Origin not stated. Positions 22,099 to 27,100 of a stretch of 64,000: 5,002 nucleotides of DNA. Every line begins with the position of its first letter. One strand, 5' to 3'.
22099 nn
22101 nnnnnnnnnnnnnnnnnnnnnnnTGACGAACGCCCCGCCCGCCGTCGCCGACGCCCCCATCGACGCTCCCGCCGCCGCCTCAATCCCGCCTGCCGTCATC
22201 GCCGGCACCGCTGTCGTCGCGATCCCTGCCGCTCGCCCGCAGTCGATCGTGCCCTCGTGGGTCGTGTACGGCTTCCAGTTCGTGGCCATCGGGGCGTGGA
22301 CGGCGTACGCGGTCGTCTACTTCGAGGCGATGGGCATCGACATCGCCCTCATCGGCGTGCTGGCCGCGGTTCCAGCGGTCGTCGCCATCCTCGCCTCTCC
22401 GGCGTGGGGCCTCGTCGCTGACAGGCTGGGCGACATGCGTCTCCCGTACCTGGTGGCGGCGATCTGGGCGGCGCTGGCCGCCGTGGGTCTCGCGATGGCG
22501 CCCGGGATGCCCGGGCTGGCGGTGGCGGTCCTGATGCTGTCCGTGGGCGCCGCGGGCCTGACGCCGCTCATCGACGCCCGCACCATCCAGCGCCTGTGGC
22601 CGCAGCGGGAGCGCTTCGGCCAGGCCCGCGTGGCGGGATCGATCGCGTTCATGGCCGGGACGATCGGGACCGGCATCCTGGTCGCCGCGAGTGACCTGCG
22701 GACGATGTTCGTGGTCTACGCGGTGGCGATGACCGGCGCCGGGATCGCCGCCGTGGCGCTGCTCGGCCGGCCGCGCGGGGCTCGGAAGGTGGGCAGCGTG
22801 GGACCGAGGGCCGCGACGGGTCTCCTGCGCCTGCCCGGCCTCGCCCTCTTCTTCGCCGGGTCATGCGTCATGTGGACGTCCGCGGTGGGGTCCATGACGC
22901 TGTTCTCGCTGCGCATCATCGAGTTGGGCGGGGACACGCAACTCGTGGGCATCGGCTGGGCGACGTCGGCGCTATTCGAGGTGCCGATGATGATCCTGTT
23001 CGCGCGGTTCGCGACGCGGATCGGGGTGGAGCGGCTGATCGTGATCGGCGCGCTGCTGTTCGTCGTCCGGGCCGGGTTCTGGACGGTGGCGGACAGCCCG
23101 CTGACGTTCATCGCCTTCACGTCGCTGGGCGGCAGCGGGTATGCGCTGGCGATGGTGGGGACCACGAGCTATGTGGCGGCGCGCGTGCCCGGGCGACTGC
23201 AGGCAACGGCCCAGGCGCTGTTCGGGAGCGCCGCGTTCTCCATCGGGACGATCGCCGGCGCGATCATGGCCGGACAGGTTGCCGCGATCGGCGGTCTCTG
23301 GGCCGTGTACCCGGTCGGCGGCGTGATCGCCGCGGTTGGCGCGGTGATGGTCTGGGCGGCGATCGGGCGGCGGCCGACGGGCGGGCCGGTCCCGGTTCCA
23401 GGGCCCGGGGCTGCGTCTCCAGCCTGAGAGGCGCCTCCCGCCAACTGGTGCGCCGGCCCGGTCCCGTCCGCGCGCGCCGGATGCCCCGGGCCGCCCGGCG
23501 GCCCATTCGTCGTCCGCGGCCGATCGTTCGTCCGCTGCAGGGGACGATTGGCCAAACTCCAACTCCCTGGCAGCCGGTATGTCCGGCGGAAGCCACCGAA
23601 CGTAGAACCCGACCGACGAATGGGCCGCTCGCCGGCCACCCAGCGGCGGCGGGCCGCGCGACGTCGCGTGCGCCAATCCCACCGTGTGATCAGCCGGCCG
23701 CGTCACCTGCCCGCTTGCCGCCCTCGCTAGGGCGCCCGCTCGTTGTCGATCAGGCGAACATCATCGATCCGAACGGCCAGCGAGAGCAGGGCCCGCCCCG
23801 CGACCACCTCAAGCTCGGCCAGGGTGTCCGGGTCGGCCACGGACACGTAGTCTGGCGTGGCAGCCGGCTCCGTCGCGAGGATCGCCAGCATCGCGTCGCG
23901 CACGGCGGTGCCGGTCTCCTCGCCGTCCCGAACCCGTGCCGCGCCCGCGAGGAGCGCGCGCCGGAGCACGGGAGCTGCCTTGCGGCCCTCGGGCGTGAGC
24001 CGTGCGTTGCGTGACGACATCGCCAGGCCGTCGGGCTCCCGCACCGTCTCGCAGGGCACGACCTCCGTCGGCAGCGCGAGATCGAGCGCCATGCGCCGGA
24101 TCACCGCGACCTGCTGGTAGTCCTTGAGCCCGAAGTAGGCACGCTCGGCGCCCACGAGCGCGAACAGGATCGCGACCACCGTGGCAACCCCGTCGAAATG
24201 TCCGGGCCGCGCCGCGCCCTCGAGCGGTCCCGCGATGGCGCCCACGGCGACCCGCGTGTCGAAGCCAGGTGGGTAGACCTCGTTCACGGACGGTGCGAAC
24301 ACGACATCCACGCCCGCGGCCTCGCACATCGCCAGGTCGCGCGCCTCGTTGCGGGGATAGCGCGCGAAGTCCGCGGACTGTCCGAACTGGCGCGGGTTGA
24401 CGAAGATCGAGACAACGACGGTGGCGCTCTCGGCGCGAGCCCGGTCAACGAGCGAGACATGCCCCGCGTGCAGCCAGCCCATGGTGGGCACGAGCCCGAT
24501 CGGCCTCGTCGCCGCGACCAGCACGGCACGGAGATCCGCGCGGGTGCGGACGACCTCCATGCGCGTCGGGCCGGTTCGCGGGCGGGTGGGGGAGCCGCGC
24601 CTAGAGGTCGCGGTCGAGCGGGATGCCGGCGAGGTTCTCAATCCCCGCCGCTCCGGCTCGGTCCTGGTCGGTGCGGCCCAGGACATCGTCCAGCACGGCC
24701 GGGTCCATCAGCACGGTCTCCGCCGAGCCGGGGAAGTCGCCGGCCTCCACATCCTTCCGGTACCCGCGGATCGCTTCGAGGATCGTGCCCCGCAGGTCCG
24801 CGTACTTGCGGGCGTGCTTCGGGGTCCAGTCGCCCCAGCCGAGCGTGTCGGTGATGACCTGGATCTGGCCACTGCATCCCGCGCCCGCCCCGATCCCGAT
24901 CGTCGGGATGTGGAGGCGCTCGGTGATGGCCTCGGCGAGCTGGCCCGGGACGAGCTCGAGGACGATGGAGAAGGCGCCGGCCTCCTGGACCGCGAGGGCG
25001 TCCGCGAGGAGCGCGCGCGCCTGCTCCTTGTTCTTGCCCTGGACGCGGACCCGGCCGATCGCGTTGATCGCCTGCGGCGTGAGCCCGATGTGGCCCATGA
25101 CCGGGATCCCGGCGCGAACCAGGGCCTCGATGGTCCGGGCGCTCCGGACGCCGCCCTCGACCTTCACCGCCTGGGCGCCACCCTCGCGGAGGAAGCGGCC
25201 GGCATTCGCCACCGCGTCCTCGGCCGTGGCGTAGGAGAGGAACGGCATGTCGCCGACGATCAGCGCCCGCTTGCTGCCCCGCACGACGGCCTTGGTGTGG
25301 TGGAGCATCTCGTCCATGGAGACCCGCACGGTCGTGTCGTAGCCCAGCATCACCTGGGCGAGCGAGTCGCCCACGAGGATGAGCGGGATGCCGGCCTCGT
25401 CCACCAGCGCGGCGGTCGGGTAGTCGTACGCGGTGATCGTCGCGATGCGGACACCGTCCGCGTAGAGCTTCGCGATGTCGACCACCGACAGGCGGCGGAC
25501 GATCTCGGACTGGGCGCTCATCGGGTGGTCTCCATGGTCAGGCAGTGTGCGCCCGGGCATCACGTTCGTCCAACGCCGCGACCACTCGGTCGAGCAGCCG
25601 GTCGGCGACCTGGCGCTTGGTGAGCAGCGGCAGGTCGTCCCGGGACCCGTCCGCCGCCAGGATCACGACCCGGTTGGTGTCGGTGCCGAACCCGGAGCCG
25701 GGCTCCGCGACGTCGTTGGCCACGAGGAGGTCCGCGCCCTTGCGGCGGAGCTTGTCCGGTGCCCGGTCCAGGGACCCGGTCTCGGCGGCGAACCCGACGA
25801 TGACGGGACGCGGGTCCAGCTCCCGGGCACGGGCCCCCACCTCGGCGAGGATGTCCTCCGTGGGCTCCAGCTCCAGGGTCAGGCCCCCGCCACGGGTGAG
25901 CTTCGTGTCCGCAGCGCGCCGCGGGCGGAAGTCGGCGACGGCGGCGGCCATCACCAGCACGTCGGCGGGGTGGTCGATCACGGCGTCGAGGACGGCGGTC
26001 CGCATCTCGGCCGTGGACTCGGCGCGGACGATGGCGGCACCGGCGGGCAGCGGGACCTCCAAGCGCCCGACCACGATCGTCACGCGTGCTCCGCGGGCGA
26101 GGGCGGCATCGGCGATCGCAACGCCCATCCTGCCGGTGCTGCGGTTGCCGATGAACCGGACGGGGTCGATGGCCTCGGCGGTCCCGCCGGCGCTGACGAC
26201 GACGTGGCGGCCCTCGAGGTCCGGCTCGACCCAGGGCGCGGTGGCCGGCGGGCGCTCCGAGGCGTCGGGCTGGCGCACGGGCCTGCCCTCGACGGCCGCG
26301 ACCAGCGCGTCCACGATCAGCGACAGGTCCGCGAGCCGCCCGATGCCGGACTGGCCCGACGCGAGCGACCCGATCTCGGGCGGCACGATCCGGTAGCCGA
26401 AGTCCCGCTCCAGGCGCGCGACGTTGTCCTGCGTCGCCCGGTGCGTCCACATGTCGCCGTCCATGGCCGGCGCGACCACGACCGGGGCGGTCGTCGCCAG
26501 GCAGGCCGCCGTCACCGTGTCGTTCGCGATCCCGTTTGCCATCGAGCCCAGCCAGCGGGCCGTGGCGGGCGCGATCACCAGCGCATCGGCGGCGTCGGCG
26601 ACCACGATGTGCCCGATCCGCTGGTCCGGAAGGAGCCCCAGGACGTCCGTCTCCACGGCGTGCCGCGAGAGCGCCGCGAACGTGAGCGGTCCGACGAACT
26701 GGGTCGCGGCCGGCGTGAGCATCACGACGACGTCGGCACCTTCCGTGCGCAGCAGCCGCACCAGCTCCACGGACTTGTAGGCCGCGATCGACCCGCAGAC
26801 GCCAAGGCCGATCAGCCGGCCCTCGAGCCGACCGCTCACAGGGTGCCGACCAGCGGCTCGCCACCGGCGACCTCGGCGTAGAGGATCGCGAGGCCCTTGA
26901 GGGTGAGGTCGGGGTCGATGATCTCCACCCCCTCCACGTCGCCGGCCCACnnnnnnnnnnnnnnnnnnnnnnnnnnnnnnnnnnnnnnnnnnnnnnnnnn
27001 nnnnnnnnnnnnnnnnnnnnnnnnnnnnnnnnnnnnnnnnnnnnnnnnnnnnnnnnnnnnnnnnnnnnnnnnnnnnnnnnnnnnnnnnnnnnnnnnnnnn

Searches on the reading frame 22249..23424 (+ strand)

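Call 48: search_protein_families(library=pfam, proteins=[window:22249-23424:+], max_evalue=0.0001)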
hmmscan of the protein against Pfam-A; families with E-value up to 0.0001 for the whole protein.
window:22249-23424:+ (392 aa): 4 families
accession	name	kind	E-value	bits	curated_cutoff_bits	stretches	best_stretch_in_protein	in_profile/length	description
PF12832.13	MFS_1_like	-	2.3e-35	122.8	25.2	1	5-345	6-362/373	MFS_1 like family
PF07690.21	MFS_1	-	2.4e-21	76.5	33.4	2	11-227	6-233/347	Major Facilitator Superfamily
PF03825.22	Nuc_H_symport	-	6.7e-09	35.7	25.9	1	9-345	13-362/400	Nucleoside H+ symporter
PF01306.25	LacY_symp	-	4.5e-05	22.9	24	0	7-363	16-391/413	LacY proton/sugar symporter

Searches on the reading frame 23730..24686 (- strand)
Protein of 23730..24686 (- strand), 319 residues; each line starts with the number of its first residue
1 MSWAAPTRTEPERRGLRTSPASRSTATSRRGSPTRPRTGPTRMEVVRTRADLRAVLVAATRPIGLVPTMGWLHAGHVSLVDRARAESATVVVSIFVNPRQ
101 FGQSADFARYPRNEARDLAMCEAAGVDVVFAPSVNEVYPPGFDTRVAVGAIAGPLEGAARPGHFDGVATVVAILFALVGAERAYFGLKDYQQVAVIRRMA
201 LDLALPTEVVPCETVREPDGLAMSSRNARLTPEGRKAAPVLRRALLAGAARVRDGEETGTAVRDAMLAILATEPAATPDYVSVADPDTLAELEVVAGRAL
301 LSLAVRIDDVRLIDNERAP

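Call 48: search_protein_families(library=pfam, proteins=[window:23730-24686:-], max_evalue=0.0001)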
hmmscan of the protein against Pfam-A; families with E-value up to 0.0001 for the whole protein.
window:23730-24686:- (319 aa): 1 family
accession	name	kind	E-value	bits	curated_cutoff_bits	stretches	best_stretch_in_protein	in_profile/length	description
PF02569.21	Pantoate_ligase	-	2.7e-96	322.3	20.7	1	45-315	2-266/268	Pantoate-beta-alanine ligase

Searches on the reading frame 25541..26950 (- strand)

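Call 48: search_protein_families(library=pfam, proteins=[window:25541-26950:-], max_evalue=0.0001)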
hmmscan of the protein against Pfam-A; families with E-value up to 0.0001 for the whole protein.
window:25541-26950:- (470 aa): 2 families
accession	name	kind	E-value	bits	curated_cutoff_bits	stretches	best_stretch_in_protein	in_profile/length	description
PF04127.22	DFP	-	1.7e-61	207.7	22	1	245-431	1-186/186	DNA/pantothenate metabolism flavoprotein C-terminal domain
PF02441.25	Flavoprotein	-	2.1e-27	96.2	22.7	1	47-214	3-156/162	Flavoprotein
